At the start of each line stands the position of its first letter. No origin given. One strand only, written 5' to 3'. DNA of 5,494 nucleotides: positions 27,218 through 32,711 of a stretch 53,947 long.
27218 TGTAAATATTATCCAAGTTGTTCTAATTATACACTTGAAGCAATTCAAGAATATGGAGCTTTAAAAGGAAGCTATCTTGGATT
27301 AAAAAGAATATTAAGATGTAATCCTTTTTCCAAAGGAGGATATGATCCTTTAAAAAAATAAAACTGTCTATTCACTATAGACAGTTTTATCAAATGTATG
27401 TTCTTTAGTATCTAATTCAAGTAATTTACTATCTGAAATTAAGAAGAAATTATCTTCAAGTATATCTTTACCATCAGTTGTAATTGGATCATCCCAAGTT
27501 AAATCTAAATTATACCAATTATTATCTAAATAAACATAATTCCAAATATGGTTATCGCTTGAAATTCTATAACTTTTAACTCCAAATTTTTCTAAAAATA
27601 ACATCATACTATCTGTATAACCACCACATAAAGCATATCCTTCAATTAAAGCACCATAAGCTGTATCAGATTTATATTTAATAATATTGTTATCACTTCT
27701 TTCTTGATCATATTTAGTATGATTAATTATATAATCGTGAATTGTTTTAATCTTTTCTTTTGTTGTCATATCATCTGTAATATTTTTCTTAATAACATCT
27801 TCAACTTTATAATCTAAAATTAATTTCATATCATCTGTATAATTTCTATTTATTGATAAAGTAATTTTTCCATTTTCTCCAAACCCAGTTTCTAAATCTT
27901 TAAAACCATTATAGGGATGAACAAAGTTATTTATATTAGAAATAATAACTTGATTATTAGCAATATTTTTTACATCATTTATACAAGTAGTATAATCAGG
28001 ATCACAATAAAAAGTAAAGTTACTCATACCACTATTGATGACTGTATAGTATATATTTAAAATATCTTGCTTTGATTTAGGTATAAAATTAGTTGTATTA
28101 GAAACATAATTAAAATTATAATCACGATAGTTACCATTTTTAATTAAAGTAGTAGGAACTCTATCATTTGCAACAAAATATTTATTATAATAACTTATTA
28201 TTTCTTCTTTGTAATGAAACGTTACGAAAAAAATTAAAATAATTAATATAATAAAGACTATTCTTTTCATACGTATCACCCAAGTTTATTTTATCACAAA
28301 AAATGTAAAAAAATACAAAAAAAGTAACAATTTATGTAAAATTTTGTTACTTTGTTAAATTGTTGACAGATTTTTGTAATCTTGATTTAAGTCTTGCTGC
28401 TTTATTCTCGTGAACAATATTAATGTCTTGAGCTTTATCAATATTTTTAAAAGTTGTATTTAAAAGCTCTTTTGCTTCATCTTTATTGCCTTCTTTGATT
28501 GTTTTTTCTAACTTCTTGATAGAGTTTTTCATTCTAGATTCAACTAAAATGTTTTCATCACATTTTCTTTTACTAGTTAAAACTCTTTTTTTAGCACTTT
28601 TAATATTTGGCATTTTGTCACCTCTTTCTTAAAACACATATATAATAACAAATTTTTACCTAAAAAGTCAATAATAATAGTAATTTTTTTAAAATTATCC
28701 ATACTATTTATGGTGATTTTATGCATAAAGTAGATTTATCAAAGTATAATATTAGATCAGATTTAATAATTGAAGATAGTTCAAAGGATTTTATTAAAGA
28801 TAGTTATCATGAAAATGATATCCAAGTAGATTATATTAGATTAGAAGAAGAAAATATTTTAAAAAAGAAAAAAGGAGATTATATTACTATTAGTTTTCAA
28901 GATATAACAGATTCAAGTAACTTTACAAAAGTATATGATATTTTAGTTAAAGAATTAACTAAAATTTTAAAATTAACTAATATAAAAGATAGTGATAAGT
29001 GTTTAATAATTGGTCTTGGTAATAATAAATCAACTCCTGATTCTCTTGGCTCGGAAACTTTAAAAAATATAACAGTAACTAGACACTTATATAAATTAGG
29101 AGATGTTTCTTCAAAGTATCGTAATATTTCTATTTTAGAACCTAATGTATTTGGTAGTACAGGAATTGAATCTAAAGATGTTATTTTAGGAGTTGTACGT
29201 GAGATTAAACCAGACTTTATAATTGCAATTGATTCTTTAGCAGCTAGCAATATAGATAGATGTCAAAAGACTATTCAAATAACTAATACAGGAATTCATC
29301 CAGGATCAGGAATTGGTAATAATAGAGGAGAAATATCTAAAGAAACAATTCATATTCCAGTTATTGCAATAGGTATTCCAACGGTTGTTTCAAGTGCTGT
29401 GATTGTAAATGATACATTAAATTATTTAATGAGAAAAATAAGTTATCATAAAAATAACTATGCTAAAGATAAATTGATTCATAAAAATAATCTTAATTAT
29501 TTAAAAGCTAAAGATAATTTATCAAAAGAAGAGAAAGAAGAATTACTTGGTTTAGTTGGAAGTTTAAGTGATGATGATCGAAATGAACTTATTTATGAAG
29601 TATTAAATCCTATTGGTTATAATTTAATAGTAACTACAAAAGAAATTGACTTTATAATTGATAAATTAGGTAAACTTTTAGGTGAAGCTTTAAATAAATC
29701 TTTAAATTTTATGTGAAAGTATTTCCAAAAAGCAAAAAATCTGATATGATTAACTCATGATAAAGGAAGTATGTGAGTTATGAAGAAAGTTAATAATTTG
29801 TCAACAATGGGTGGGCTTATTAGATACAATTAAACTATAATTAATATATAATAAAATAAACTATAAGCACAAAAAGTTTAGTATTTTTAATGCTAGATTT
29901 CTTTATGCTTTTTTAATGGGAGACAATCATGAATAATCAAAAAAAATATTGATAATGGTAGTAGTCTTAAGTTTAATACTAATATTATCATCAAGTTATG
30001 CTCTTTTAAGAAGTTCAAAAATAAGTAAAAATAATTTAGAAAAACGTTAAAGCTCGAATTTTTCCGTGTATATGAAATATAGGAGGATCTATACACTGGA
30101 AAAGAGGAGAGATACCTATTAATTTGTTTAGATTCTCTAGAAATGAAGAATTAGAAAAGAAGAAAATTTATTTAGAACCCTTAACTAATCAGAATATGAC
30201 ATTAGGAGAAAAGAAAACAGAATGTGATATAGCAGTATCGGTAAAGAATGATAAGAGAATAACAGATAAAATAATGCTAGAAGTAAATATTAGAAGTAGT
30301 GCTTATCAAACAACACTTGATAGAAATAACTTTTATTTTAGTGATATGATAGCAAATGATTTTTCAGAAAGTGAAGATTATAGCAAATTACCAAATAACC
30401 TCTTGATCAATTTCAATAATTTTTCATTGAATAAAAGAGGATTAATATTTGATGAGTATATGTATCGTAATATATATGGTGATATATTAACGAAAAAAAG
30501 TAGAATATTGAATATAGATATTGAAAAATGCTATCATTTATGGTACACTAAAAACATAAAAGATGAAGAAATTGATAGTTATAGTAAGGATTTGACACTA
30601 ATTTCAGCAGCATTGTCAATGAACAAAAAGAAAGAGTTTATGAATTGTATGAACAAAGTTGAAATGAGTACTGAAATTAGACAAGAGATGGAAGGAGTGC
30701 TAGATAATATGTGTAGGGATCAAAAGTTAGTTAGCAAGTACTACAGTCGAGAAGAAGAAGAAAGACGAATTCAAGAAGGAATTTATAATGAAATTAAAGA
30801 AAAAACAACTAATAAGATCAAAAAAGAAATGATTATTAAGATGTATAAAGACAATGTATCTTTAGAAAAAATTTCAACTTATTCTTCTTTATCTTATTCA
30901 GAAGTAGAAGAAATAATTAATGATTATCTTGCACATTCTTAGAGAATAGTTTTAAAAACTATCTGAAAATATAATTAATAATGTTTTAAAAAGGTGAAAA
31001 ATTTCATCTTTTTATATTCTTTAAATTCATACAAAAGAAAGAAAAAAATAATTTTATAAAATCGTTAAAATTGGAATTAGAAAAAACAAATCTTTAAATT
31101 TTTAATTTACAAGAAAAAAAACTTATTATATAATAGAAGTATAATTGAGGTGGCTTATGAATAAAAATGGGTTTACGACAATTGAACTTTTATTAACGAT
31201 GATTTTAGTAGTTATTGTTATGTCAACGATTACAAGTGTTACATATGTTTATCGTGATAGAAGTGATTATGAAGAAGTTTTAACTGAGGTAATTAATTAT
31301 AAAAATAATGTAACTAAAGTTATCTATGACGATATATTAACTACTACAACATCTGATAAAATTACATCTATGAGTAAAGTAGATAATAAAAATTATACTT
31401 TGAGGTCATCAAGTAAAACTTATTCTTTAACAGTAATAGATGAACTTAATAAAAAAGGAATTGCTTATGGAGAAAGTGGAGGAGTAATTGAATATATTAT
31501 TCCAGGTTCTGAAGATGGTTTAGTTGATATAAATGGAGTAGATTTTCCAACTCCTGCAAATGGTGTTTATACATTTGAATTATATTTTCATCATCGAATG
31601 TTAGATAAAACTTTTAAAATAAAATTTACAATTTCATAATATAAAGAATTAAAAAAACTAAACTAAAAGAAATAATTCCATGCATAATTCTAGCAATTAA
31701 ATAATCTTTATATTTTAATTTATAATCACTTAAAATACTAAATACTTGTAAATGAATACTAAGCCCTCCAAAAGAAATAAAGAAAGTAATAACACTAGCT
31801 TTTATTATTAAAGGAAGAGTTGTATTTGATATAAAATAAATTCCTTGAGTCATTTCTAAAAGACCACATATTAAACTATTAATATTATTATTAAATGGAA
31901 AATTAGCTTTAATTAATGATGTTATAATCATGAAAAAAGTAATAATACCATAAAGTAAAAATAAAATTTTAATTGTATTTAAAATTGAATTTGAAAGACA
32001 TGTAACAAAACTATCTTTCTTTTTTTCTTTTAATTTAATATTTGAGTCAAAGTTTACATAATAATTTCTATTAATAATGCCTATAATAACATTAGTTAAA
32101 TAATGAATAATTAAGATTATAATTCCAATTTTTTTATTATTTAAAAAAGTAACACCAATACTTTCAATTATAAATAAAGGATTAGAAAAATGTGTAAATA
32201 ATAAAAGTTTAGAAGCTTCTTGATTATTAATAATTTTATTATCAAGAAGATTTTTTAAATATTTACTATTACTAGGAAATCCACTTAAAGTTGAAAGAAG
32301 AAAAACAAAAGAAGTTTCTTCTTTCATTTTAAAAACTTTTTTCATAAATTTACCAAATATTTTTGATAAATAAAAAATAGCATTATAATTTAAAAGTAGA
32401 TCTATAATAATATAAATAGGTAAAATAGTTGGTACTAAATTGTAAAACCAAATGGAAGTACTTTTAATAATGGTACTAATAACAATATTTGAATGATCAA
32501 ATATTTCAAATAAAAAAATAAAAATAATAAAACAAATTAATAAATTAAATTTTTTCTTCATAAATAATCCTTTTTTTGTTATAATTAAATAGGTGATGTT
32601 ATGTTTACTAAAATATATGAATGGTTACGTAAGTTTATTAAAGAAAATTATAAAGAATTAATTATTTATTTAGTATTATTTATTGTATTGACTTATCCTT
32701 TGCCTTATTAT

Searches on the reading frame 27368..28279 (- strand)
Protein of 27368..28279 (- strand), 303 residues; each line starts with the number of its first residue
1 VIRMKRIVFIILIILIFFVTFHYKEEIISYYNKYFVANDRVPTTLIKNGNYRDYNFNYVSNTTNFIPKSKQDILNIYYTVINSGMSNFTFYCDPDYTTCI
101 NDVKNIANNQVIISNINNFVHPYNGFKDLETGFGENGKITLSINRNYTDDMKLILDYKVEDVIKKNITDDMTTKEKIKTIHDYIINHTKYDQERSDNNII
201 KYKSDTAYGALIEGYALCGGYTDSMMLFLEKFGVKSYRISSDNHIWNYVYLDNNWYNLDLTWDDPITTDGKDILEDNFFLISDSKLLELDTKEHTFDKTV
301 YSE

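Call 25: search_protein_families(library=pfam, proteins=[window:27368-28279:-], max_evalue=0.001)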
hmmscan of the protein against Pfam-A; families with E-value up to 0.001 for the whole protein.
window:27368-28279:- (303 aa): 1 family
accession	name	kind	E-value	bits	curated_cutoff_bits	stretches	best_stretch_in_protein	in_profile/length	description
PF01841.26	Transglut_core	-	4.2e-07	30.6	23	1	167-259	7-107/108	Transglutaminase-like superfamily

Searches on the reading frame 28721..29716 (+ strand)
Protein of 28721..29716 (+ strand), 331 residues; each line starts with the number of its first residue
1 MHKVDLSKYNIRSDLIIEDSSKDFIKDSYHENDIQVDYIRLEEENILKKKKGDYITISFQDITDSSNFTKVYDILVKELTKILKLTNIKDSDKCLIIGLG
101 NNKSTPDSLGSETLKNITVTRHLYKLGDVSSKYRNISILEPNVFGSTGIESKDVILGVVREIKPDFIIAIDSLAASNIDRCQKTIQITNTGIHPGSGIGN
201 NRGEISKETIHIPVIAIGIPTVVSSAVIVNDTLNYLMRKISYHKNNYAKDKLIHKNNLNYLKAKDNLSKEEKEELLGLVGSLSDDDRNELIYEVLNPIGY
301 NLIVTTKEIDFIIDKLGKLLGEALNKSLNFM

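Call 25: search_protein_families(library=pfam, proteins=[window:28721-29716:+], max_evalue=0.001)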
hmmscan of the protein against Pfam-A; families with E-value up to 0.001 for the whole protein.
window:28721-29716:+ (331 aa): 1 family
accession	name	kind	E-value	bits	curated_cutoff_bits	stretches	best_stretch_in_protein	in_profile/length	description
PF03418.19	Peptidase_A25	-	4.6e-93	312.4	27.8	1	22-328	22-340/353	Germination protease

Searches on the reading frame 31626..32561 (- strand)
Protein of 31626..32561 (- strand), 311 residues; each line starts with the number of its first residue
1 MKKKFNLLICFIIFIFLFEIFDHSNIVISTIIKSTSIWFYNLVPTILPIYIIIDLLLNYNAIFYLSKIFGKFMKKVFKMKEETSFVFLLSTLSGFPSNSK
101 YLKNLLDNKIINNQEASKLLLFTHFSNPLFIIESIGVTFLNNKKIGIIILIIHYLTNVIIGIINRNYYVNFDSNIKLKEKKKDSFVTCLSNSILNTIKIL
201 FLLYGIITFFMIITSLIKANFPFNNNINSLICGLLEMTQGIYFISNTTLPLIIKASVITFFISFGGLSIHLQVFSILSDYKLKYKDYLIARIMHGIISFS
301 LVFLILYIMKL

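Call 25: search_protein_families(library=pfam, proteins=[window:31626-32561:-], max_evalue=0.001)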
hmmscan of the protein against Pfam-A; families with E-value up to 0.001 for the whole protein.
window:31626-32561:- (311 aa): 1 family
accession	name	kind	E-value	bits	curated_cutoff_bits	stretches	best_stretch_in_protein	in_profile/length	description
PF07670.19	Gate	-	1.8e-06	28.8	29.6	1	39-132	1-93/104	Nucleoside recognition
